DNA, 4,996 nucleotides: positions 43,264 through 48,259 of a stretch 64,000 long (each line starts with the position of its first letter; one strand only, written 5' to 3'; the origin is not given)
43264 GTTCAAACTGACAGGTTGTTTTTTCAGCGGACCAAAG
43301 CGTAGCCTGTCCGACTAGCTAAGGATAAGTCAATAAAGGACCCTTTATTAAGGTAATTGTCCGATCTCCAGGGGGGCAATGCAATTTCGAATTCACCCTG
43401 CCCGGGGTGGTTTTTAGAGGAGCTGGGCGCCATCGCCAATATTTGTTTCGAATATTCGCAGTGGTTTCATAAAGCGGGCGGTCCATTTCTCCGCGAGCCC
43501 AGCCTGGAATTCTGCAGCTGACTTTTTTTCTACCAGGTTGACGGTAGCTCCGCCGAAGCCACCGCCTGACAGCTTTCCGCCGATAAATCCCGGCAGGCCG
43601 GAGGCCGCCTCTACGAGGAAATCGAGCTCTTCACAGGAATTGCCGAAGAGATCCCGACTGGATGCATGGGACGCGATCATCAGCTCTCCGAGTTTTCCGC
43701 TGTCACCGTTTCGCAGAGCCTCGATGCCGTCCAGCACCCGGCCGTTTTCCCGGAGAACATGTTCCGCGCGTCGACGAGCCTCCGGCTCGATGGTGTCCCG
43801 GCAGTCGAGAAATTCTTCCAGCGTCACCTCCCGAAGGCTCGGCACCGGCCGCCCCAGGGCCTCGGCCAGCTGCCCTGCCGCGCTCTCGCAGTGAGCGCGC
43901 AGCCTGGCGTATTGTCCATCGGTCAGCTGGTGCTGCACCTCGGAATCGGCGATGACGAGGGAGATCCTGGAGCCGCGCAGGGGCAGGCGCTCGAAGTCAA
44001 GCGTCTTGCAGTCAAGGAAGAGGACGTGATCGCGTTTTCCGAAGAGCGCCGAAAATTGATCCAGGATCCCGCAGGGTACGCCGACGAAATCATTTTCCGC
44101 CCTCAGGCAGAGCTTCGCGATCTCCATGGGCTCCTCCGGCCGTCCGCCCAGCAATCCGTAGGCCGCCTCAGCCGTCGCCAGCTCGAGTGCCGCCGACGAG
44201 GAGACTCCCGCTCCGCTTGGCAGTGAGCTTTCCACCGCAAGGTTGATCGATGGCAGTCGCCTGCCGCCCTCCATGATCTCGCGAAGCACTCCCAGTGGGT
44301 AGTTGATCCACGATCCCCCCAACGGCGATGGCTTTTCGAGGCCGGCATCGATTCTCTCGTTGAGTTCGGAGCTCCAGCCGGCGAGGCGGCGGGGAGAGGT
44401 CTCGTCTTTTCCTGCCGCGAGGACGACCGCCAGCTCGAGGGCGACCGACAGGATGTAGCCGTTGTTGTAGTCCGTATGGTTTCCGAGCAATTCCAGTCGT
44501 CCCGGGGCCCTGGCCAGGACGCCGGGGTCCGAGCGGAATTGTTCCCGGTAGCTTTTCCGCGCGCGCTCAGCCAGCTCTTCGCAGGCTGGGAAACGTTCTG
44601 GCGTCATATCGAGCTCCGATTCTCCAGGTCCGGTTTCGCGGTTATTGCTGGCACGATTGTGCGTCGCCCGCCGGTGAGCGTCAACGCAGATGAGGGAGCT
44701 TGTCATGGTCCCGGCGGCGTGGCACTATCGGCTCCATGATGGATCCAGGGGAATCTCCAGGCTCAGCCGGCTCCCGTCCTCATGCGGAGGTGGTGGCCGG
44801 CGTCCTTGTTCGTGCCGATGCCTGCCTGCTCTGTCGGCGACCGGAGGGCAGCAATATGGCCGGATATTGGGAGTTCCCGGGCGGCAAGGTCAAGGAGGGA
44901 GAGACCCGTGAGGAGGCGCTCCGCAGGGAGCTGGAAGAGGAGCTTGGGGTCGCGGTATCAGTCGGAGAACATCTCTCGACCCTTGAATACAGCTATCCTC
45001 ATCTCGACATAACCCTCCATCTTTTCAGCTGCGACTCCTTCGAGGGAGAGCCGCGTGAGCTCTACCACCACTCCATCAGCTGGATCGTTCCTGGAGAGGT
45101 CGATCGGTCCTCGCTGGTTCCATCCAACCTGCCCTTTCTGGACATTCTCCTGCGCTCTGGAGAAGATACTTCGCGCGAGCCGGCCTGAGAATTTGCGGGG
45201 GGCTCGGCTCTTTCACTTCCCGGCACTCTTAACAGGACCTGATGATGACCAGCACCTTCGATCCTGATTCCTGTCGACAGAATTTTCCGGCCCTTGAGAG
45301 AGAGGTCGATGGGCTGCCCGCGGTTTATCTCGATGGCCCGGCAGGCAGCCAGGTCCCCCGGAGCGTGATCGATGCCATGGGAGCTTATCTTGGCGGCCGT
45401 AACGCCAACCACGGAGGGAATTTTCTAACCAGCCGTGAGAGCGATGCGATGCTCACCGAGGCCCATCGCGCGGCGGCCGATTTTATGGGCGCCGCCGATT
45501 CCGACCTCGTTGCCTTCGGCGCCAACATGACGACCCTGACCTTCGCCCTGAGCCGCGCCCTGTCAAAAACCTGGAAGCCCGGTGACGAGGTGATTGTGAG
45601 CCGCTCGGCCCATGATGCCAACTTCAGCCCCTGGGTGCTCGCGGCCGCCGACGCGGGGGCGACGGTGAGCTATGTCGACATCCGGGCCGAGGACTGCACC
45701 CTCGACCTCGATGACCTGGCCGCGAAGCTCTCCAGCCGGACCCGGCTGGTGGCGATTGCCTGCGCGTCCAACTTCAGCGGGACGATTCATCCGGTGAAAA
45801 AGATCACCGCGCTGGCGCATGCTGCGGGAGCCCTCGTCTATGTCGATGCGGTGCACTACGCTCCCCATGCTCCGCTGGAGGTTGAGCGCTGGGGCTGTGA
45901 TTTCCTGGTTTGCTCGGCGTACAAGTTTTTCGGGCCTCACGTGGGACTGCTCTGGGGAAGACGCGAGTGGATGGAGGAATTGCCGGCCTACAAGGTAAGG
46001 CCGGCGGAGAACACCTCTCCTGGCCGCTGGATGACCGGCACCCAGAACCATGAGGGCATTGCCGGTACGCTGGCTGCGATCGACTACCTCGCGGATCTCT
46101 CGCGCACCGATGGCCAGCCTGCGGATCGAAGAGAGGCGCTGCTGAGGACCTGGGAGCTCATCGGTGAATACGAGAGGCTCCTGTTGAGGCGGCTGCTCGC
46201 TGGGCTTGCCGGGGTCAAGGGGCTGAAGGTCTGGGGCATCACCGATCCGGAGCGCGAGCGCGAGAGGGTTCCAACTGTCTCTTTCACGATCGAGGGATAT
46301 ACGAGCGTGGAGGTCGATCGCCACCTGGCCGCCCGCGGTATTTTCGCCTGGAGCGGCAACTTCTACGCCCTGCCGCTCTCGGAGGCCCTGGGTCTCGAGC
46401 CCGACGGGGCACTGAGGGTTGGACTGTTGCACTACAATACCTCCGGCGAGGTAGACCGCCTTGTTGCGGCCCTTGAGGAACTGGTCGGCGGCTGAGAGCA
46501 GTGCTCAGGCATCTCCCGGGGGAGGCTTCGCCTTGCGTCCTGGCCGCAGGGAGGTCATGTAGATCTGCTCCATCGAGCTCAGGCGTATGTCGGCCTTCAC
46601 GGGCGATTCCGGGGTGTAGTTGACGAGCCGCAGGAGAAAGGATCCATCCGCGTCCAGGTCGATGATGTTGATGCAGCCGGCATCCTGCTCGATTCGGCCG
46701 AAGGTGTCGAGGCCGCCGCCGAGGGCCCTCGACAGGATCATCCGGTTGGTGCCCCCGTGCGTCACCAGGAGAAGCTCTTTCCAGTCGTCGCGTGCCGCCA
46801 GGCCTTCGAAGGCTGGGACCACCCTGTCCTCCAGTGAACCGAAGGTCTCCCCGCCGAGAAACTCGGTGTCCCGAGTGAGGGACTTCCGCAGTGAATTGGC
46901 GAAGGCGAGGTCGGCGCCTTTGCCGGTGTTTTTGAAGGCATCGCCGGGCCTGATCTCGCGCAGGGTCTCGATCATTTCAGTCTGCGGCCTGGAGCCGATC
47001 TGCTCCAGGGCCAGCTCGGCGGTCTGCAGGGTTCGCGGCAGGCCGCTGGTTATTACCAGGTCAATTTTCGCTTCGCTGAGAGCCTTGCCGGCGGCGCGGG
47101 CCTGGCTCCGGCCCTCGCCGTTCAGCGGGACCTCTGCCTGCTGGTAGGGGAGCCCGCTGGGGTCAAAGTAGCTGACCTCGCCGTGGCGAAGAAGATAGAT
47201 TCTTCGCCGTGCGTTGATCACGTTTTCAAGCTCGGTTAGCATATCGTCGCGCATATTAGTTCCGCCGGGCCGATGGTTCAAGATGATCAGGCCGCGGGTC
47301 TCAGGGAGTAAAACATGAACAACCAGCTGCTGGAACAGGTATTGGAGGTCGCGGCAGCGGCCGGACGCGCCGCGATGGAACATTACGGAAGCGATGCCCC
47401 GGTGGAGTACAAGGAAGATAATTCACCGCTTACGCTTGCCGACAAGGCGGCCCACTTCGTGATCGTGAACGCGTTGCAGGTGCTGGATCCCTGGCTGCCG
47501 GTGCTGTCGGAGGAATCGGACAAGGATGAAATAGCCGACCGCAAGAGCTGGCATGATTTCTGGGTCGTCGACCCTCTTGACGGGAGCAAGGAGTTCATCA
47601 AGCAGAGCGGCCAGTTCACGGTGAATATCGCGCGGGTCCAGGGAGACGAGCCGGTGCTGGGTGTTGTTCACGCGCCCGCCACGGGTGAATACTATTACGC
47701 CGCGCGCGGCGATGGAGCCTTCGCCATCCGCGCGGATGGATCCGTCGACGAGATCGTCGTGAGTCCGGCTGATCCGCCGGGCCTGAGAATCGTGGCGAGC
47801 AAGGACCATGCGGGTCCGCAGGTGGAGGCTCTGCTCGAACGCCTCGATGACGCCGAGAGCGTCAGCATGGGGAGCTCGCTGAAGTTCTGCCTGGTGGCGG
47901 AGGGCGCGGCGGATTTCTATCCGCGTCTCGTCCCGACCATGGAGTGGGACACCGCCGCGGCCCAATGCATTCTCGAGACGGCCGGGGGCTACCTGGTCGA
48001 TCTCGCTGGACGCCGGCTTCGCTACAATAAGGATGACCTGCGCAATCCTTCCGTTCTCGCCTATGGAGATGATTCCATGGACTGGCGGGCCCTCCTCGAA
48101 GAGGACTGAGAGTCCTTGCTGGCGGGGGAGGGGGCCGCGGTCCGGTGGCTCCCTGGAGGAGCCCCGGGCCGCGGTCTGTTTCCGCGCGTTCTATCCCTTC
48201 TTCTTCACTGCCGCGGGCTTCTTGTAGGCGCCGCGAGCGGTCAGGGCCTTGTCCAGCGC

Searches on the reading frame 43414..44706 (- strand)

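Call 23: search_protein_families(library=ncbifam, proteins=[window:43414-44706:-], max_evalue=0.00001)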
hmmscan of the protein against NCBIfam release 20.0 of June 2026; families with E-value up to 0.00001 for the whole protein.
window:43414-44706:- (430 aa): 8 families
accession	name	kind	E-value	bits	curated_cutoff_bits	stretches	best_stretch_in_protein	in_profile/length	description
NF003006.0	PRK03817.1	equivalog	4e-87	292.5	443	1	65-428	4-349/352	galactokinase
NF003705.0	PRK05322.1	equivalog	6.6e-82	275.3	385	1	48-429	5-386/388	galactokinase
NF003472.0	PRK05101.1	equivalog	1.8e-77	260.8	499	1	45-423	3-375/382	galactokinase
TIGR00131.1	gal_kin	equivalog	7.2e-76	255.6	226.65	1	48-409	3-367/388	galactokinase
NF001816.0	PRK00555.1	equivalog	2e-66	224.4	509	1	65-415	5-348/363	galactokinase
TIGR00549.1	mevalon_kin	equivalog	2.6e-16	60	163.05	1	136-390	65-275/276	mevalonate kinase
NF003036.0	PRK03926.1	equivalog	5e-14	52.1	403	1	63-240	2-158/302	mevalonate kinase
NF049969.1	GlMnHpPKinHddA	equivalog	3.7e-06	26.6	600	0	149-236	93-179/338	D-glycero-D-manno-heptose 7-phosphate kinase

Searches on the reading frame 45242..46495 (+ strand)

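Call 23: search_protein_families(library=ncbifam, proteins=[window:45242-46495:+], max_evalue=0.00001)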
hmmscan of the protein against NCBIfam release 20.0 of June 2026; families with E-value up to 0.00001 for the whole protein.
window:45242-46495:+ (417 aa): 44 families (the best 25 are shown)
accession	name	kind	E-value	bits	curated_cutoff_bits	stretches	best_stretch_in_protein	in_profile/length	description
TIGR01976.1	am_tr_V_VC1184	hypoth_equivalog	6e-142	473.6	352.35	1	6-411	1-401/401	cysteine desulfurase-like protein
TIGR01979.1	sufS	subfamily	2.4e-69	234.1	475.1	1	11-413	3-397/403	SufS family cysteine desulfurase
NF041166.1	f2_encap_cargo1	exception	7e-63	213.7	800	1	4-414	223-623/623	family 2A encapsulin nanocompartment cargo protein cysteine desulfurase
NF006791.0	PRK09295.1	equivalog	7.8e-56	189.9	661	1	5-413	2-400/406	cysteine desulfurase SufS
NF008126.0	PRK10874.1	equivalog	6.2e-45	154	607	1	5-287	3-293/401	cysteine desulfurase CsdA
TIGR03392.1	FeS_syn_CsdA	equivalog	2.8e-44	151.9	493.6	1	6-287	1-290/398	cysteine desulfurase CsdA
TIGR01977.1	am_tr_V_EF2568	hypoth_equivalog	1.7e-35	122.8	377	1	29-414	2-376/376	cysteine desulfurase family protein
TIGR03402.1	FeS_nifS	equivalog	5.4e-29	101.1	530.75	1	28-282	1-248/379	cysteine desulfurase NifS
NF040779.1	Sec_lyase_SclA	exception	5.6e-28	97.9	525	1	28-228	1-198/378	selenocysteine lyase SclA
NF010611.0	PRK14012.1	equivalog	2.4e-17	63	548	1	28-241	7-222/406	IscS subfamily cysteine desulfurase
TIGR03235.1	DNA_S_dndA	equivalog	9.7e-17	61.3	480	1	29-242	1-215/353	cysteine desulfurase DndA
TIGR03403.1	nifS_epsilon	equivalog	1.7e-16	60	587.7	1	28-240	1-215/382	NifS family cysteine desulfurase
TIGR02006.1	IscS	equivalog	8.2e-14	51.4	643.2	1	28-241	5-218/402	IscS subfamily cysteine desulfurase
NF002806.0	PRK02948.1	subfamily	4.1e-12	45.8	304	1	67-285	41-253/381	IscS subfamily cysteine desulfurase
NF005695.0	PRK07503.1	equivalog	1.5e-10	40.3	666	1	65-236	61-219/403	methionine gamma-lyase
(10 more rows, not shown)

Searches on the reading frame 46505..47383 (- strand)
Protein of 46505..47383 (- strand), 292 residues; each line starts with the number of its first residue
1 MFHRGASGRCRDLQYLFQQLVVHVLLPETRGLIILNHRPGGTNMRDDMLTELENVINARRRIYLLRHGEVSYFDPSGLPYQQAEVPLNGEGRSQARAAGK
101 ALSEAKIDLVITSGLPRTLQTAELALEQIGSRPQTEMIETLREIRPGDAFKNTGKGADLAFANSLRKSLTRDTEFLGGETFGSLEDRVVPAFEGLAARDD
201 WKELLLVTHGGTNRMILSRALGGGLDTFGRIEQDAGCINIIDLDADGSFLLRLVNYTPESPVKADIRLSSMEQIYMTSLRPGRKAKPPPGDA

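Call 23: search_protein_families(library=ncbifam, proteins=[window:46505-47383:-], max_evalue=0.00001)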
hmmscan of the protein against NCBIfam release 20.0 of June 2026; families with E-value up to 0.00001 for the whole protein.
window:46505-47383:- (292 aa): 10 families
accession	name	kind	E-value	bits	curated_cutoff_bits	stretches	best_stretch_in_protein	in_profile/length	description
TIGR03162.1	ribazole_cobC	equivalog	5.4e-24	84.6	162.9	1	62-241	1-176/176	alpha-ribazole phosphatase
NF005567.0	PRK07238.1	equivalog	4.6e-22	78.8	326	1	57-257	175-374/378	bifunctional RNase H/acid phosphatase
TIGR03848.1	MSMEG_4193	subfamily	7.4e-18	64.7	203.85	1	63-254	3-197/204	MSMEG_4193 family putative phosphomutase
NF011580.0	PRK15004.1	equivalog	4.1e-14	53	250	1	61-255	2-194/203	adenosylcobalamin/alpha-ribazole phosphatase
NF009993.0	PRK13462.1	equivalog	2.4e-10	40.4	226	1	59-240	5-178/203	acid phosphatase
NF045917.1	PhserinePhPspA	equivalog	2.9e-10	40.2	350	1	61-254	3-195/211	phosphoserine phosphatase PspA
NF038349.1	dPGM_arch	equivalog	2.1e-09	37.6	225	1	63-229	2-158/194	2,3-diphosphoglycerate-dependent phosphoglycerate mutase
NF002901.0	PRK03482.1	equivalog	3.9e-09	36.4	261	1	61-222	3-163/215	2,3-diphosphoglycerate-dependent phosphoglycerate mutase GpmB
NF002217.0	PRK01112.1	equivalog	2.5e-07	30.3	320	1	62-131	4-72/228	2,3-bisphosphoglycerate-dependent phosphoglycerate mutase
NF010718.0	PRK14120.1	equivalog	5.4e-06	25.9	366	1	60-130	5-76/249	phosphoglyceromutase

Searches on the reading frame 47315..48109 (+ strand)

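Call 23: search_protein_families(library=ncbifam, proteins=[window:47315-48109:+], max_evalue=0.00001)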
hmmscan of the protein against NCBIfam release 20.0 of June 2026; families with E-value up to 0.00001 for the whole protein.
window:47315-48109:+ (264 aa): 7 families
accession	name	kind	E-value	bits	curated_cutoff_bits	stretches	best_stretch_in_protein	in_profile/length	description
TIGR01331.1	bisphos_cysQ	equivalog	9.5e-82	274.4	228.8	1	5-249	1-248/250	3'(2'),5'-bisphosphate nucleotidase CysQ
NF008182.0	PRK10931.1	equivalog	2.1e-66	223.5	379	1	5-246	1-240/246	3'(2'),5'-bisphosphate nucleotidase CysQ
TIGR02067.1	his_9_HisN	equivalog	7e-31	107.6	275.15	1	9-236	5-230/252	histidinol-phosphatase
NF009321.0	PRK12676.1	equivalog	2.3e-19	69.5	264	1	27-252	32-251/264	bifunctional fructose-bisphosphatase/inositol-phosphate phosphatase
TIGR01330.1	bisphos_HAL2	equivalog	2.9e-16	59.2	267.05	0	171-239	251-324/359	3'(2'),5'-bisphosphate nucleotidase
NF008027.1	PRK10757.1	equivalog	6.1e-15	54.9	332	1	7-234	6-234/267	inositol-1-monophosphatase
NF010678.0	PRK14076.1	equivalog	9.8e-10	37.9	493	1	37-239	40-260/570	bifunctional NADP phosphatase/NAD kinase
